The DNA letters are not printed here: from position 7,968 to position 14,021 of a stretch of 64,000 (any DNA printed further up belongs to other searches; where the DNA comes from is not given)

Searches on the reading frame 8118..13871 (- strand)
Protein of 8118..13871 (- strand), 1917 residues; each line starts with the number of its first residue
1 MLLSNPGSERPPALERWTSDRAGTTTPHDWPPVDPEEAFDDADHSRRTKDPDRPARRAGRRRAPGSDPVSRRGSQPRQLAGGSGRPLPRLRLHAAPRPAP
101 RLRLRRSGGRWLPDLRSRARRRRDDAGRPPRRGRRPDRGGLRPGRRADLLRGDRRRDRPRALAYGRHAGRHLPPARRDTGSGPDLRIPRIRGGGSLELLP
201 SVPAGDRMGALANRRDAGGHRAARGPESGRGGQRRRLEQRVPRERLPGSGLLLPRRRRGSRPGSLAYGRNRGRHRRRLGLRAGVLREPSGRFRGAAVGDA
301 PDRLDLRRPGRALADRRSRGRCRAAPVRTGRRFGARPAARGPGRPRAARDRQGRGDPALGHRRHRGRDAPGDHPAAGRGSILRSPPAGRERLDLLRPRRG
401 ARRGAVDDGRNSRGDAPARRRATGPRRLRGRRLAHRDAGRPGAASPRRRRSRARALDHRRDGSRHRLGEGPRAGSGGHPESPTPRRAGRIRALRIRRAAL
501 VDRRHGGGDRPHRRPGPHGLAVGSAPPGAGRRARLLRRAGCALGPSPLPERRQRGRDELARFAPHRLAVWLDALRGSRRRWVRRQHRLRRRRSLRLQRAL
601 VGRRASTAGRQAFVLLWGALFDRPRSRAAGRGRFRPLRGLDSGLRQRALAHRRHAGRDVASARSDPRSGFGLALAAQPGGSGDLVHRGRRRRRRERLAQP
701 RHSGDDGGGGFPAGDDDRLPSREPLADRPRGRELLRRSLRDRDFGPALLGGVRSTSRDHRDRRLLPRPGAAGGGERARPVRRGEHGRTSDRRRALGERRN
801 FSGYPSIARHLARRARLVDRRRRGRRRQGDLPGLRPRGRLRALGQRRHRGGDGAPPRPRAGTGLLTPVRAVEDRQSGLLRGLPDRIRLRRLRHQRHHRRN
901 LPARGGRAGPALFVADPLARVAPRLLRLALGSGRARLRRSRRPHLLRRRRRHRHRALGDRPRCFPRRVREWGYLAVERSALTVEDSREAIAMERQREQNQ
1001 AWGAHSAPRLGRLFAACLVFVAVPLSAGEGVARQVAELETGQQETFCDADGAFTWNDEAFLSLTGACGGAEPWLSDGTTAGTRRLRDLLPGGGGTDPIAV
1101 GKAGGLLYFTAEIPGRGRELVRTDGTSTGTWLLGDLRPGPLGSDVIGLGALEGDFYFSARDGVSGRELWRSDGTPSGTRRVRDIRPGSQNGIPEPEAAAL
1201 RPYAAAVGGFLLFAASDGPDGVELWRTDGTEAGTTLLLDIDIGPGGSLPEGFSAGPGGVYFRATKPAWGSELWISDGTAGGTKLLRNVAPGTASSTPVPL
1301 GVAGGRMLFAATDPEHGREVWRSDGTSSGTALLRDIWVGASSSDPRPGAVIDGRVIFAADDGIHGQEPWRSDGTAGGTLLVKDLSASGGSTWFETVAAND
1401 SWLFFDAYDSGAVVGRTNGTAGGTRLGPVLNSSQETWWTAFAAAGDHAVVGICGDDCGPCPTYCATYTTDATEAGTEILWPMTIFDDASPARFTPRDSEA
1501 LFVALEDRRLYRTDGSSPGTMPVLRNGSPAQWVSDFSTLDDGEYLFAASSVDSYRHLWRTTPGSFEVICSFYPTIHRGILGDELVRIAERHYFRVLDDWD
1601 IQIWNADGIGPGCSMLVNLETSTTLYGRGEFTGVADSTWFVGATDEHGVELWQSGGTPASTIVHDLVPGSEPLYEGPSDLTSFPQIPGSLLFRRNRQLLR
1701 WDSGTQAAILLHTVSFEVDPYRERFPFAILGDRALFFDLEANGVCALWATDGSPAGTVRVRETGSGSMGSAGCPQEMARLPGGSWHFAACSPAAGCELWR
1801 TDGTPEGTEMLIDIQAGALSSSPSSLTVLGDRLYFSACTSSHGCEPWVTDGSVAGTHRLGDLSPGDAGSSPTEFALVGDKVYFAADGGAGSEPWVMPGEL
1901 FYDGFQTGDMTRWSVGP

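Call 37: search_protein_families(library=pfam, proteins=[window:8118-13871:-], max_evalue=0.001)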
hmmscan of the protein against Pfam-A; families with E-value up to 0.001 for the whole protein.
window:8118-13871:- (1917 aa): 0 families

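Call 69: search_solved_structures(query=window:8118-13871:-, max_evalue=0.01)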
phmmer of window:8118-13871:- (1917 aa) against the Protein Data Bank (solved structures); distinct sequences matched with E-value up to 0.01: 0.

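Call 70: search_protein_families(library=ncbifam, proteins=[window:8118-13871:-], max_evalue=0.001)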
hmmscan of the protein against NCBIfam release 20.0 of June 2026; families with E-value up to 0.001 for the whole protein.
window:8118-13871:- (1917 aa): 1 family
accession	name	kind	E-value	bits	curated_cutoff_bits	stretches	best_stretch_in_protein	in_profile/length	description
TIGR04534.2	ELWxxDGT_rpt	domain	7.3e-149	483.8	65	10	1154-1193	2-41/47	ELWxxDGT repeat protein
